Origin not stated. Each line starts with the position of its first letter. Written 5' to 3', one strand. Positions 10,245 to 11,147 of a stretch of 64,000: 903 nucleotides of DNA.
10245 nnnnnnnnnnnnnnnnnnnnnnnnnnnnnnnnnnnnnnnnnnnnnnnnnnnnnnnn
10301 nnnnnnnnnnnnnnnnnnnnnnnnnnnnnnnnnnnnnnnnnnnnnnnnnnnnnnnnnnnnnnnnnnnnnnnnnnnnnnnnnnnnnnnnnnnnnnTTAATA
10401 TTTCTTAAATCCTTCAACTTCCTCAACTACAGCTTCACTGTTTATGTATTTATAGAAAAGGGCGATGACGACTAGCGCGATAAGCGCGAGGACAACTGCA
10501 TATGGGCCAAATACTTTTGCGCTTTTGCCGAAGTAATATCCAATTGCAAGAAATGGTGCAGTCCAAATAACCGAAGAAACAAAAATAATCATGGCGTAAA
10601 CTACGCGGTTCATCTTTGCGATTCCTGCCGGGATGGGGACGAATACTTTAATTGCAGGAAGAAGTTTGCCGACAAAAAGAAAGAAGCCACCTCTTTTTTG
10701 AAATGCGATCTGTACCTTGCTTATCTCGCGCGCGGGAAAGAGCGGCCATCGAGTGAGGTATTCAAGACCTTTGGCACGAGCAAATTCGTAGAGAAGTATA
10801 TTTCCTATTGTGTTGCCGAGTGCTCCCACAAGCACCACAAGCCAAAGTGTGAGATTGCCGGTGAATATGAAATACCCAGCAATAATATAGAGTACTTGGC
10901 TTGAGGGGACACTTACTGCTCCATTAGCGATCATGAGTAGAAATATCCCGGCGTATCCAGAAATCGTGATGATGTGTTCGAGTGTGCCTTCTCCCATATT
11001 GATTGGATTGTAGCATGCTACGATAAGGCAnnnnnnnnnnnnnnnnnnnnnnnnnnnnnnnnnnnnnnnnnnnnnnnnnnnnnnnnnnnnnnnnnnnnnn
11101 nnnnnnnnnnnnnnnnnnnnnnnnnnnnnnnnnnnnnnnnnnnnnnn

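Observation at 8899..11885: ComEC split into separate channel and MBL-nuclease genes by an antisense DedA-family gene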

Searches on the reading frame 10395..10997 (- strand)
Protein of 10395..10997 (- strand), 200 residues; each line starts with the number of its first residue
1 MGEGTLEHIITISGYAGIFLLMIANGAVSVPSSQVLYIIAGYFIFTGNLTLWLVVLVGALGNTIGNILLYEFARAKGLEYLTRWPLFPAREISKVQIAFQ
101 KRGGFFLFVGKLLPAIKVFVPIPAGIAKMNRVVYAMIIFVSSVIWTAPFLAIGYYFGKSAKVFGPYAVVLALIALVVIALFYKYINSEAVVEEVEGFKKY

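Call 3: search_protein_families(library=pfam, proteins=[window:10395-10997:-], max_evalue=0.01)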
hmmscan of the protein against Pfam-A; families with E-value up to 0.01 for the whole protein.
window:10395-10997:- (200 aa): 1 family
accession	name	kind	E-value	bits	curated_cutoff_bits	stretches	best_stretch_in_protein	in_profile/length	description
PF09335.16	VTT_dom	-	6.2e-13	49.7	33.9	1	33-154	3-122/123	VTT domain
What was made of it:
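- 10395..10997 (-): DedA/VTT-family membrane protein gene, antisense. It is a lineage-specific occupant of the slot between the two ComEC genes, and its stop codon overlaps the channel gene's stop codon. PF09335 at 49.7 bits against a cutoff of 33.9, call 3.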

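Call 4: search_protein_families(library=ncbifam, proteins=[window:10395-10997:-], max_evalue=0.01)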
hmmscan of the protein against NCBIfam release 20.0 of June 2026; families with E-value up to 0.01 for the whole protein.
window:10395-10997:- (200 aa): 3 families
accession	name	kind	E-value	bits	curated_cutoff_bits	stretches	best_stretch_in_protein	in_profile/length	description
NF052604.1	UndecprPTUtpABac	equivalog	1.8e-14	54.3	250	1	8-184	10-189/198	undecaprenyl phosphate transporter UptA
NF052605.1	UndecprPTUptAStph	equivalog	1e-13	51.8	300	1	6-185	5-196/197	undecaprenyl phosphate transporter UptA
NF008102.0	PRK10847.1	equivalog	7.9e-07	29.1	236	1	15-179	30-199/219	DedA family protein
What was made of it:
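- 10395..10997 (-): The UptA models score far below their cutoffs, call 4.
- On UptA undecaprenyl-phosphate transporter (NF052604 / NF052605): It scores 54.3 and 51.8 bits against cutoffs of 250 and 300 (call 4).
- Closest known: DedA/VTT family. Different: It scores far below the UptA equivalog cutoffs, at 54 bits against 250 (call 4).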
